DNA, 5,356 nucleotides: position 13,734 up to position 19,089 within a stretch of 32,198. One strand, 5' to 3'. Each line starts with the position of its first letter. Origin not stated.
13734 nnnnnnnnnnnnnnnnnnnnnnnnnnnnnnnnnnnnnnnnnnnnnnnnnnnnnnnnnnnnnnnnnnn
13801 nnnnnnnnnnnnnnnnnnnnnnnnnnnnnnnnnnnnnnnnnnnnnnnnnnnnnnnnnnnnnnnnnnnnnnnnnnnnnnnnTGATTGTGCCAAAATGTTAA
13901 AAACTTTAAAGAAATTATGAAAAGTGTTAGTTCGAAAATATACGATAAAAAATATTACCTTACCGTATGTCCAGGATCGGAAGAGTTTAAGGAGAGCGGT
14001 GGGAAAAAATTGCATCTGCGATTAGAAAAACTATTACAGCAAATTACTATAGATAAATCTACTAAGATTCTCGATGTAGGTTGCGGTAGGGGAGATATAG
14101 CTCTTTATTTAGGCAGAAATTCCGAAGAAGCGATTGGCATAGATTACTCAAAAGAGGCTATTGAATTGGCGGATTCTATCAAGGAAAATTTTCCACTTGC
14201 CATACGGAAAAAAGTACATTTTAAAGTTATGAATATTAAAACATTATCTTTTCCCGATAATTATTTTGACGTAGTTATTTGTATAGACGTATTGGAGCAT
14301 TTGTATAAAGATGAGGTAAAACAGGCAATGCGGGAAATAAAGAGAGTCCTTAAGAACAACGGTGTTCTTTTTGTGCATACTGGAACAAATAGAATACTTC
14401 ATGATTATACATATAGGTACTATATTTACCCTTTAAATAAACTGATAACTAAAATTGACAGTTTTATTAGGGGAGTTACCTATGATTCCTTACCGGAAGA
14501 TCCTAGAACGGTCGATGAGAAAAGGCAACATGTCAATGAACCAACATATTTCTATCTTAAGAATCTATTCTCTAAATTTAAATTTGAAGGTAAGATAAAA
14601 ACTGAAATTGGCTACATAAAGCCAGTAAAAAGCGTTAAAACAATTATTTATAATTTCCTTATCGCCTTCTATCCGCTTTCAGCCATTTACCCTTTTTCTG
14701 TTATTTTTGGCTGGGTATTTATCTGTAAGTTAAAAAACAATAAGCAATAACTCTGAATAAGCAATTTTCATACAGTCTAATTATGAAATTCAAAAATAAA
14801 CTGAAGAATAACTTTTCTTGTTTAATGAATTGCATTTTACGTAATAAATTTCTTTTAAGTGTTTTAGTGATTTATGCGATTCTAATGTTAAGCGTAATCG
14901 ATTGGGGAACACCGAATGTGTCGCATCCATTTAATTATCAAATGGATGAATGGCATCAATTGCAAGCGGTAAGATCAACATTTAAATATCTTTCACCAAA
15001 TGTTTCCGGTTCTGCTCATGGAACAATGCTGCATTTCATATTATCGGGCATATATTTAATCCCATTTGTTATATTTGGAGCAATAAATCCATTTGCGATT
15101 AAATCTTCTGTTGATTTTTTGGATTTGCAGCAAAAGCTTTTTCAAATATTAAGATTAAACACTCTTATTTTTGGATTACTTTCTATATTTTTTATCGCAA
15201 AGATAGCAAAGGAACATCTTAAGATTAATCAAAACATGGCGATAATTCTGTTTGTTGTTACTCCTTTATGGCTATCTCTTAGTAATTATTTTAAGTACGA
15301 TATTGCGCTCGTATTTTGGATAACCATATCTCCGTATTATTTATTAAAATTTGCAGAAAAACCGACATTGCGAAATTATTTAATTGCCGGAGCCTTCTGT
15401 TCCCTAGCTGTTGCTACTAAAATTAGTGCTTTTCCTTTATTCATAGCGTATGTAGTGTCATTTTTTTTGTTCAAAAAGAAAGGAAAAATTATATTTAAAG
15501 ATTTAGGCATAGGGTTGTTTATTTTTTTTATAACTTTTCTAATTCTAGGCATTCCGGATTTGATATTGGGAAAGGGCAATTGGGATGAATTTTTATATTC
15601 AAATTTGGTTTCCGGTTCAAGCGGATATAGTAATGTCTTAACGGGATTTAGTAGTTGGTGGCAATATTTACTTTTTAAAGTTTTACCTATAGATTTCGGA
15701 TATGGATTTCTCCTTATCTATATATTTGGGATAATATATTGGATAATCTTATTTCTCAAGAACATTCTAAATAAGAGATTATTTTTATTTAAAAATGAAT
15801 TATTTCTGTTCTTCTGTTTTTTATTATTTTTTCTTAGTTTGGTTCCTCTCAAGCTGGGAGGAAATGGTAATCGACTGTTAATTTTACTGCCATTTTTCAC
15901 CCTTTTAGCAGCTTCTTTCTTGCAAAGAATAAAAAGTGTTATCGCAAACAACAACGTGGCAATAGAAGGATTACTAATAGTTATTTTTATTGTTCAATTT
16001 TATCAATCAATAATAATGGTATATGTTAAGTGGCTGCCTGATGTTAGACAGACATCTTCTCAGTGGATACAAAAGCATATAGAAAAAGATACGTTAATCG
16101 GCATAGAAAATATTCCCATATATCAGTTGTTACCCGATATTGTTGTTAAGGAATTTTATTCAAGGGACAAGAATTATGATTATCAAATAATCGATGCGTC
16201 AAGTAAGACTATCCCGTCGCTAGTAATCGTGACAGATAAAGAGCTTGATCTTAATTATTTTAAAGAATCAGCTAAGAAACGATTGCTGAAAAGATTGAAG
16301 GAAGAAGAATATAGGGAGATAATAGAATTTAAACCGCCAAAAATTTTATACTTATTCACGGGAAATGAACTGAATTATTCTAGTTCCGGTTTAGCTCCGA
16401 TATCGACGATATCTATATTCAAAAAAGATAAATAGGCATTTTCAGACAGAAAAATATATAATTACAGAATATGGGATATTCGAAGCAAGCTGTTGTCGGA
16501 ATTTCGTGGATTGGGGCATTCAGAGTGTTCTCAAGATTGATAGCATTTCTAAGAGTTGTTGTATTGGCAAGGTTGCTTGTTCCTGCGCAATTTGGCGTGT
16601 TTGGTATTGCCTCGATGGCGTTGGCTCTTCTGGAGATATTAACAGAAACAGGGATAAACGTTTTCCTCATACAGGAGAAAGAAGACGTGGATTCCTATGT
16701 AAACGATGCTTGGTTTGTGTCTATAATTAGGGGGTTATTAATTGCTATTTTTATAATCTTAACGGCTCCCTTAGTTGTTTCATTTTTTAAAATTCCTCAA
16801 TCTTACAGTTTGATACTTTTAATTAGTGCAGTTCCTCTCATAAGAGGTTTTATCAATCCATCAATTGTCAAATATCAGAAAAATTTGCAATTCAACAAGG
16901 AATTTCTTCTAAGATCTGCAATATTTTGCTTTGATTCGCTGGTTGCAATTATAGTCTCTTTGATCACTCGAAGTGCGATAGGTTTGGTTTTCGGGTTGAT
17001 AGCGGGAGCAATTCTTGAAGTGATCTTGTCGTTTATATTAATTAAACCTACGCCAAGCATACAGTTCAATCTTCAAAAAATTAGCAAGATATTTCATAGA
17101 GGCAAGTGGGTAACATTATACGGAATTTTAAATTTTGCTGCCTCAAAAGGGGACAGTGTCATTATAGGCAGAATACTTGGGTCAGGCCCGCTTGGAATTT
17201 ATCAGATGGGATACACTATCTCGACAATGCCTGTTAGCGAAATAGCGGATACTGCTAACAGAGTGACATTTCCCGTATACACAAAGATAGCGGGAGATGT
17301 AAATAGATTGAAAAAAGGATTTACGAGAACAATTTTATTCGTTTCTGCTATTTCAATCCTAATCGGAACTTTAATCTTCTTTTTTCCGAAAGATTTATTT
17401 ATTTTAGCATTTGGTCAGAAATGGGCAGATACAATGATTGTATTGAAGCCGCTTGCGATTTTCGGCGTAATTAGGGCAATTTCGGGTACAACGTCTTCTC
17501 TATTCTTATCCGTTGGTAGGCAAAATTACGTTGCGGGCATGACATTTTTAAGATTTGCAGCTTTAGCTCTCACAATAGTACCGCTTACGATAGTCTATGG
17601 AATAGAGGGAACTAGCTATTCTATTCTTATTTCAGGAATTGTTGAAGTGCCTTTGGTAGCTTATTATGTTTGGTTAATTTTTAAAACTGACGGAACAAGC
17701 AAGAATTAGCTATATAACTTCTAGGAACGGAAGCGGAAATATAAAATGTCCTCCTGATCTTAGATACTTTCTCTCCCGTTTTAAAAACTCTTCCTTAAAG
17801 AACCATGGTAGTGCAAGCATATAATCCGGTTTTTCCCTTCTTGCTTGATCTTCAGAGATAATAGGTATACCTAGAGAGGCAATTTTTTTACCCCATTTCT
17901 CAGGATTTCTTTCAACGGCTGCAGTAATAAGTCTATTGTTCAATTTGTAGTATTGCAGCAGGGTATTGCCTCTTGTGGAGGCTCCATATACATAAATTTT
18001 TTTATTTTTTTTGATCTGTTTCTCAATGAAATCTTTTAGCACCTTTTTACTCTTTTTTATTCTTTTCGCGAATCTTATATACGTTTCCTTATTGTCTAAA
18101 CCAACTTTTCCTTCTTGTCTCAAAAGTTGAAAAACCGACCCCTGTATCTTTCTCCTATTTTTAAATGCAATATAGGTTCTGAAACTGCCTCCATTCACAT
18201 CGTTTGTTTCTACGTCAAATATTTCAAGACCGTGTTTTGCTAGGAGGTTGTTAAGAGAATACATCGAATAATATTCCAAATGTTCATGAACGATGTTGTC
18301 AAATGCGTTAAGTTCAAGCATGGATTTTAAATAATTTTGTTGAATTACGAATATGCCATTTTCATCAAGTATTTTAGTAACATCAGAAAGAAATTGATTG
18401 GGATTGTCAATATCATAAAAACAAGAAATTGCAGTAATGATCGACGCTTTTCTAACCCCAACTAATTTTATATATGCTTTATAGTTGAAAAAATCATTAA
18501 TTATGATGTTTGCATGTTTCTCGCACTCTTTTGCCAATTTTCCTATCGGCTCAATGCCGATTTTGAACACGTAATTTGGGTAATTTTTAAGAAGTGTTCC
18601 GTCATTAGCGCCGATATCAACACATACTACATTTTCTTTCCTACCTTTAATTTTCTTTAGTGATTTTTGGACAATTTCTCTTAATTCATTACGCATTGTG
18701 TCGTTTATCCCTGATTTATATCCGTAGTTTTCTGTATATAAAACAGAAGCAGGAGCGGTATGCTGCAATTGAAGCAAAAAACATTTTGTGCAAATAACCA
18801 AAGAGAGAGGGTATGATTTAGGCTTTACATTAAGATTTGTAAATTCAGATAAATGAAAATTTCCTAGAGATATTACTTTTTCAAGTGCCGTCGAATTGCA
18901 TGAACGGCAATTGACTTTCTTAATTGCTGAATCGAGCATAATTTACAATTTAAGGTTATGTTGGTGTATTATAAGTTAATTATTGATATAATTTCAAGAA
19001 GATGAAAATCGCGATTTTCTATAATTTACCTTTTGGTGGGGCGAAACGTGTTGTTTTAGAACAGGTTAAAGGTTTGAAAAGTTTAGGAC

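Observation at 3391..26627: tRNA-bracketed ~23 kb glycan locus built from iterated GT2 -> GT-C cassettes, lacking canonical O-antigen/capsule parts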

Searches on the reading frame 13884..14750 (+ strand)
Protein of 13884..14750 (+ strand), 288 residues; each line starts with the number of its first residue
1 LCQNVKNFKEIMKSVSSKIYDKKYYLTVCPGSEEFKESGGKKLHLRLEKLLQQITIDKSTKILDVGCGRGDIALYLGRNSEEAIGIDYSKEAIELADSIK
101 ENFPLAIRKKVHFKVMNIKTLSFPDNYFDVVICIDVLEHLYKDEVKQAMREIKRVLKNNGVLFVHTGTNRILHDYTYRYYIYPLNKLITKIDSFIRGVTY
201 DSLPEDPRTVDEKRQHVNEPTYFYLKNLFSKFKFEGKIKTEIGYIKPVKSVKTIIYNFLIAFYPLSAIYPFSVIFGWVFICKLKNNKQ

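Call 4: search_protein_families(library=pfam, proteins=[window:13884-14750:+], max_evalue=0.01)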
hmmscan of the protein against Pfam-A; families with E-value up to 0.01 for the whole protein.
window:13884-14750:+ (288 aa): 21 families
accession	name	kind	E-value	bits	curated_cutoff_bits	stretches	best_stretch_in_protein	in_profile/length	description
PF08241.18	Methyltransf_11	-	1.2e-24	87.2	21.2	1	63-164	1-95/95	Methyltransferase domain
PF13649.12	Methyltransf_25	-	4.6e-22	79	27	1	62-160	1-97/97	Methyltransferase domain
PF13847.12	Methyltransf_31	-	9.8e-21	74.4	27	1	56-166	1-111/145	Methyltransferase domain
PF13489.12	Methyltransf_23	-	1.4e-17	64.3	27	1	45-232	7-157/164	Methyltransferase domain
PF08242.18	Methyltransf_12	-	4.3e-17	63.1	30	1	63-162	1-98/98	Methyltransferase domain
PF02353.26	CMAS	-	4.5e-11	43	27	1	46-169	50-169/273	Mycolic acid cyclopropane synthetase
PF01209.24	Ubie_methyltran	-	2.5e-09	37.3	20.1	1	54-182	43-169/233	ubiE/COQ5 methyltransferase family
PF03848.20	TehB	-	1.9e-08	34.4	20.4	1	51-160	23-128/193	Tellurite resistance protein TehB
PF01739.24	CheR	-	2.2e-08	34.2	27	1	93-164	102-173/195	CheR methyltransferase, SAM binding domain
PF05175.20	MTS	-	3.6e-07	30.4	23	1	50-164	23-138/170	Methyltransferase small domain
PF03141.22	Methyltransf_29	-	1.6e-06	27.5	23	1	20-168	79-220/506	Putative S-adenosyl-L-methionine-dependent methyltransferase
PF01555.25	N6_N4_Mtase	-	4.3e-06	27.3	26.7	0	140-226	27-106/221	DNA methylase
PF05401.17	NodS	-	1.2e-05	25.7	24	1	49-173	33-153/201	Nodulation protein S (NodS)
PF05219.18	DREV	-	1.4e-05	24.8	26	1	57-162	93-184/265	DREV methyltransferase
PF08003.17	Methyltransf_9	-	2.2e-05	24.1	23.8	1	48-166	105-219/315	Protein of unknown function (DUF1698)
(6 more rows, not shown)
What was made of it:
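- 13884..14750 (+): Class I SAM methyltransferase with a hydrophobic C-terminus (accessory). Pfam Methyltransf_11 E = 1.2e-24 (call 4).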

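Call 77: search_protein_families(library=ncbifam, proteins=[window:13884-14750:+], max_evalue=0.001)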
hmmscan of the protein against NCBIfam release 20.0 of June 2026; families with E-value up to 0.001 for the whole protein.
window:13884-14750:+ (288 aa): 58 families (the best 25 are shown)
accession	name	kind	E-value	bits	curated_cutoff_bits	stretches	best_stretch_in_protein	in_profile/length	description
TIGR01983.1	UbiG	equivalog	5.9e-19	68.3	102.95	1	58-175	49-161/228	bifunctional 2-polyprenyl-6-hydroxyphenol methylase/3-demethylubiquinol 3-O-methyltransferase UbiG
NF043040.1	corrin_prot_MT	hypoth_equivalog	4.3e-17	62.3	180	1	52-165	36-148/216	corrinoid protein-associated methyltransferase CpaM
NF045667.1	MTase_DVU1556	equivalog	1e-15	57.7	155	1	48-164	12-119/213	DVU_1556 family methyltransferase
NF040539.1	AST_met_ArsM_2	exception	1.1e-15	58.2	240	1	22-166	19-164/262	putative arsinothricin biosynthesis methyltransferase ArsM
TIGR01934.1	MenG_MenH_UbiE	subfamily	1.7e-15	57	158.35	1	49-196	30-172/223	ubiquinone/menaquinone biosynthesis methyltransferase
NF053839.1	CPFASynBruc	equivalog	4.9e-14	52.1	600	1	53-168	169-280/410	cyclopropane fatty acid synthase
NF001244.0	PRK00216.1-5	equivalog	6.7e-14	51.7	216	1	49-166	39-155/236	bifunctional demethylmenaquinone methyltransferase/2-methoxy-6-polyprenyl-1,4-benzoquinol methylase UbiE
NF008686.0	PRK11705.1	equivalog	1.5e-13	50.5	400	1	33-185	146-289/383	cyclopropane fatty acyl phospholipid synthase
TIGR02072.1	BioC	equivalog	8.7e-13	48.6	184.95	1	45-169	21-137/244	malonyl-ACP O-methyltransferase BioC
NF041536.1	ArsM_DUF2284_UU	exception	9.8e-13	47.2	575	1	56-165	74-181/459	arsenite methyltransferase/DUF2284 domain selenoprotein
NF041537.1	ArsM_AhpD_UU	exception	3.5e-12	45.8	510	1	55-164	73-180/345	arsenite methyltransferase/AhpD domain selenoprotein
NF047649.1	MTase_UXPK_star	exception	4.2e-12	45.7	460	1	59-164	78-181/283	methyltransferase/UXPK-star double selenoprotein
TIGR02021.1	BchM-ChlM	equivalog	5.4e-12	45.6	158.9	1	48-162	42-153/218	magnesium protoporphyrin IX methyltransferase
NF045649.1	2X_seleno_MduS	exception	8e-12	44.8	380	1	51-165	34-148/338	methyltransferase domain-containing selenoprotein MduS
NF040703.1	cyclopro_CfaB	exception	1.1e-11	44.2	650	1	41-170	142-269/393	C17 cyclopropane fatty acid synthase CfaB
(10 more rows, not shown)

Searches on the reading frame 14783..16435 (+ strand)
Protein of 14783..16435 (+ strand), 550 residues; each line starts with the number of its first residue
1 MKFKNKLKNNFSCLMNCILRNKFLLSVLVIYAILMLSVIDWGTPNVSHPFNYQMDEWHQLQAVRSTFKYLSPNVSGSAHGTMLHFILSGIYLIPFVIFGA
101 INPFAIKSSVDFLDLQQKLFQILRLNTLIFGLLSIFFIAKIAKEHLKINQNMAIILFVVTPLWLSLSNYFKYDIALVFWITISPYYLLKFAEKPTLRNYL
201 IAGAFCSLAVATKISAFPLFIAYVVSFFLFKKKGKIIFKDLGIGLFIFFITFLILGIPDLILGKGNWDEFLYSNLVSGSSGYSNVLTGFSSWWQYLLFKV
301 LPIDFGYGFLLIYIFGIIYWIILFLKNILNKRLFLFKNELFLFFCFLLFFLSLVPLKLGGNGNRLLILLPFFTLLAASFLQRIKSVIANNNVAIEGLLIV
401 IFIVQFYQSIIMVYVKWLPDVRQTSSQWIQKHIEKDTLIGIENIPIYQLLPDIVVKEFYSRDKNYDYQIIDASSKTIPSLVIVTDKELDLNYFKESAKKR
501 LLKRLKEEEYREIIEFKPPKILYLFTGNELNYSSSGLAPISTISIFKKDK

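Call 4: search_protein_families(library=pfam, proteins=[window:14783-16435:+], max_evalue=0.01)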
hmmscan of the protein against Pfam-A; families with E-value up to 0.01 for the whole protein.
window:14783-16435:+ (550 aa): 1 family
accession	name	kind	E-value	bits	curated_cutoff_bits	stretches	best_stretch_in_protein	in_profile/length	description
PF13231.12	PMT_2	-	3e-11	44.2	26.1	1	120-251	21-151/160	Dolichyl-phosphate-mannose-protein mannosyltransferase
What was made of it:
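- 14783..16435 (+): PMT2a, a PMT_2-type GT-C with the QMDEW motif at residue 53 (accessory but common). Pfam PF13231 E = 3e-11 (call 4).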

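Call 14: search_protein_families(library=ncbifam, proteins=[window:14783-16435:+], max_evalue=0.01)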
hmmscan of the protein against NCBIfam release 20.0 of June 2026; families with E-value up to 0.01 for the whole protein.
window:14783-16435:+ (550 aa): 2 families
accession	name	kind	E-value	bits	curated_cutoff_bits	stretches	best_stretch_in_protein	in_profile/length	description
NF047440.1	LA3751_2_3_fam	subfamily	1.6e-07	30.5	200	1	121-412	99-385/460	LA_3751/LA_3752 family putative glycosyltransferase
NF006762.1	PRK09283.1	equivalog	0.0099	15.2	297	0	382-489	16-124/327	porphobilinogen synthase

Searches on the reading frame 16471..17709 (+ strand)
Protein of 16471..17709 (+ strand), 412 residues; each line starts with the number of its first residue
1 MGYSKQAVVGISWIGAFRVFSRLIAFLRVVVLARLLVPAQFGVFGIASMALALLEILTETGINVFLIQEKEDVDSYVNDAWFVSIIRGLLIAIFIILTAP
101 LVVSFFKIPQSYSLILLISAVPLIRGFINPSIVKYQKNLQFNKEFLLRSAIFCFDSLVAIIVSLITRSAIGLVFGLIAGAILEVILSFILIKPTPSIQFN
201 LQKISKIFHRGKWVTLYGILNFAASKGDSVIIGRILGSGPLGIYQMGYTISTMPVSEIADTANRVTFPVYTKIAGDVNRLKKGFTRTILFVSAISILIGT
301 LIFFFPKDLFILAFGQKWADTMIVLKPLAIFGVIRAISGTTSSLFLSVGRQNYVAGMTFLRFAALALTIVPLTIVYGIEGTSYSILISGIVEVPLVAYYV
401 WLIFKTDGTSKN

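Call 5: search_protein_families(library=pfam, proteins=[window:16471-17709:+], max_evalue=0.01)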
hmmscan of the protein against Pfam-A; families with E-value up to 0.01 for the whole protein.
window:16471-17709:+ (412 aa): 2 families
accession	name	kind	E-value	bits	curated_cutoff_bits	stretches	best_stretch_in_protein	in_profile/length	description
PF13440.11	Polysacc_synt_3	-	5.4e-60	203.6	23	1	31-321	1-291/293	Polysaccharide biosynthesis protein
PF01943.22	Polysacc_synt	-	6.2e-27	95.2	28.2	1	10-273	4-273/274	Polysaccharide biosynthesis protein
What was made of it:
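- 16471..17709 (+): Wzx-type MOP flippase (core). Pfam Polysacc_synt_3 E = 5.4e-60 (call 5).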

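Call 15: find_encoding_contigs(protein=window:16471-17709:+, flank=10000, max_places=6)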
Protein window:16471-17709:+ (412 aa): 3 contigs read that carry it; 3 places shown.
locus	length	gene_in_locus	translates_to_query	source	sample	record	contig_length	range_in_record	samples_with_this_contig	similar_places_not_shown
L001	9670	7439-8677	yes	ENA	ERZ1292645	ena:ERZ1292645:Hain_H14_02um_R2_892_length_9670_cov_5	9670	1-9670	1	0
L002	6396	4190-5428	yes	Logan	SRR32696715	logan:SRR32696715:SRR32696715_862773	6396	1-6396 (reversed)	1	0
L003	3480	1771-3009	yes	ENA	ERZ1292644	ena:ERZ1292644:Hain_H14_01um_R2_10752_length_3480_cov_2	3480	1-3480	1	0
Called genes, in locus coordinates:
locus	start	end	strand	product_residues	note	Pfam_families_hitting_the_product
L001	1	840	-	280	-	?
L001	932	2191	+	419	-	PF08421:Methyltransf_13, PF13489:Methyltransf_23, PF08484:Methyltransf_14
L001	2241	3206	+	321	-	PF00535:Glycos_transf_2, PF10111:Glyco_tranf_2_2 (weak), PF13641:Glyco_tranf_2_3, PF13506:Glyco_transf_21 (weak)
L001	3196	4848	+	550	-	-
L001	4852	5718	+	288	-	PF02353:CMAS, PF01209:Ubie_methyltran, PF03848:TehB, PF13489:Methyltransf_23, PF08241:Methyltransf_11, PF08242:Methyltransf_12, PF13649:Methyltransf_25, PF13847:Methyltransf_31, +7 more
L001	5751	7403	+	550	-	PF13231:PMT_2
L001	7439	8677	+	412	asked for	PF01943:Polysacc_synt, PF13440:Polysacc_synt_3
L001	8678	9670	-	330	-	?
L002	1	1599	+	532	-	?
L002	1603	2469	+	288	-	PF02353:CMAS, PF01209:Ubie_methyltran, PF03848:TehB, PF13489:Methyltransf_23, PF08241:Methyltransf_11, PF08242:Methyltransf_12, PF13649:Methyltransf_25, PF13847:Methyltransf_31, +7 more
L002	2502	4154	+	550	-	PF13231:PMT_2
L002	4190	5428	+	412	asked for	PF01943:Polysacc_synt, PF13440:Polysacc_synt_3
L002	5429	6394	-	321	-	?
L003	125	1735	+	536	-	PF13231:PMT_2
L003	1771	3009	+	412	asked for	PF01943:Polysacc_synt, PF13440:Polysacc_synt_3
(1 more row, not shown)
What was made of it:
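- Identical proteins occur on Hainich groundwater contigs (call 15).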

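Call 77: search_protein_families(library=ncbifam, proteins=[window:16471-17709:+], max_evalue=0.001)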
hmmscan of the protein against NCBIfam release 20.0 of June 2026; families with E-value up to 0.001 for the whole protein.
window:16471-17709:+ (412 aa): 4 families
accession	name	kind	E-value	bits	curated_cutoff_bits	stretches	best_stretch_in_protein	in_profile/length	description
NF007773.0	PRK10459.1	equivalog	1.9e-44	152.5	273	1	4-399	4-400/492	MOP flippase family protein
NF047674.1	TeichurnBiosyTuaB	equivalog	1.1e-36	126.9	580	1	5-353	6-356/469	teichuronic acid biosynthesis protein TuaB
NF058658.1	Oglyco_Wzx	exception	9.9e-27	94.1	720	1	8-401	11-403/478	O-glycosylation flippase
NF050818.1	PolSacchBiosHfsF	equivalog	2.1e-07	30.3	700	1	22-252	17-251/468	polysaccharide biosynthesis protein HfsF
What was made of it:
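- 16471..17709 (+): NCBIfam PRK10459, 152 bits (call 77).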

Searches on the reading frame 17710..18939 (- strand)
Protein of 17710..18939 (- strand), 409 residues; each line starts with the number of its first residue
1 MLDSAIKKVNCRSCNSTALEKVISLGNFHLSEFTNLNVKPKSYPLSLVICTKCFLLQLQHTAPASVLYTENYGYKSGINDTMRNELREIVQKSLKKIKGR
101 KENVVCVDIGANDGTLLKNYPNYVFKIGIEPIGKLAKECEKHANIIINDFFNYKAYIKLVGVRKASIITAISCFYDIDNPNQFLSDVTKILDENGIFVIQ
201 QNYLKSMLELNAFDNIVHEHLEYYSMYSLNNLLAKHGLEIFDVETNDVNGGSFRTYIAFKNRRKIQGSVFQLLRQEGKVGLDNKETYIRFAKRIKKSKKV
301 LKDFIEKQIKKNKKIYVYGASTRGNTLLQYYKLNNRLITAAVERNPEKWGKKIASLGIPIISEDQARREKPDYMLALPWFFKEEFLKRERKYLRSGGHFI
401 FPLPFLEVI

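Call 5: search_protein_families(library=pfam, proteins=[window:17710-18939:-], max_evalue=0.01)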
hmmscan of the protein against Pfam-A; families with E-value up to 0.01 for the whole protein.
window:17710-18939:- (409 aa): 5 families
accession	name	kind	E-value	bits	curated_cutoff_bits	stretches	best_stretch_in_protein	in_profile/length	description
PF08484.17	Methyltransf_14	-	2.2e-44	151.5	23.5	1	248-404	2-160/160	C-methyltransferase C-terminal domain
PF08421.16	Methyltransf_13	-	4.2e-12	46.5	31.3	1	11-68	1-62/62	Putative zinc binding domain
PF13489.12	Methyltransf_23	-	4e-11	43.4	27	1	82-240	5-161/164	Methyltransferase domain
PF13847.12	Methyltransf_31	-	0.00073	19.7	27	0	165-224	75-129/145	Methyltransferase domain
PF08242.18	Methyltransf_12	-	0.0074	17.4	30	0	107-197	1-98/98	Methyltransferase domain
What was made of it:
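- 17710..18939 (-): CMT2, a second TylC3-type C-methyltransferase (accessory, single-gene indel). Pfam Methyltransf_14 E = 2.2e-44 and Methyltransf_13 (call 5).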

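Call 77: search_protein_families(library=ncbifam, proteins=[window:17710-18939:-], max_evalue=0.001)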
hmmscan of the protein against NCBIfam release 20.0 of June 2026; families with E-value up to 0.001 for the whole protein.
window:17710-18939:- (409 aa): 1 family
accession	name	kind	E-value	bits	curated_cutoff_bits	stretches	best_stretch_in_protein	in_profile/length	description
TIGR02072.1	BioC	equivalog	2e-05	24.5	184.95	1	81-248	18-181/244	malonyl-ACP O-methyltransferase BioC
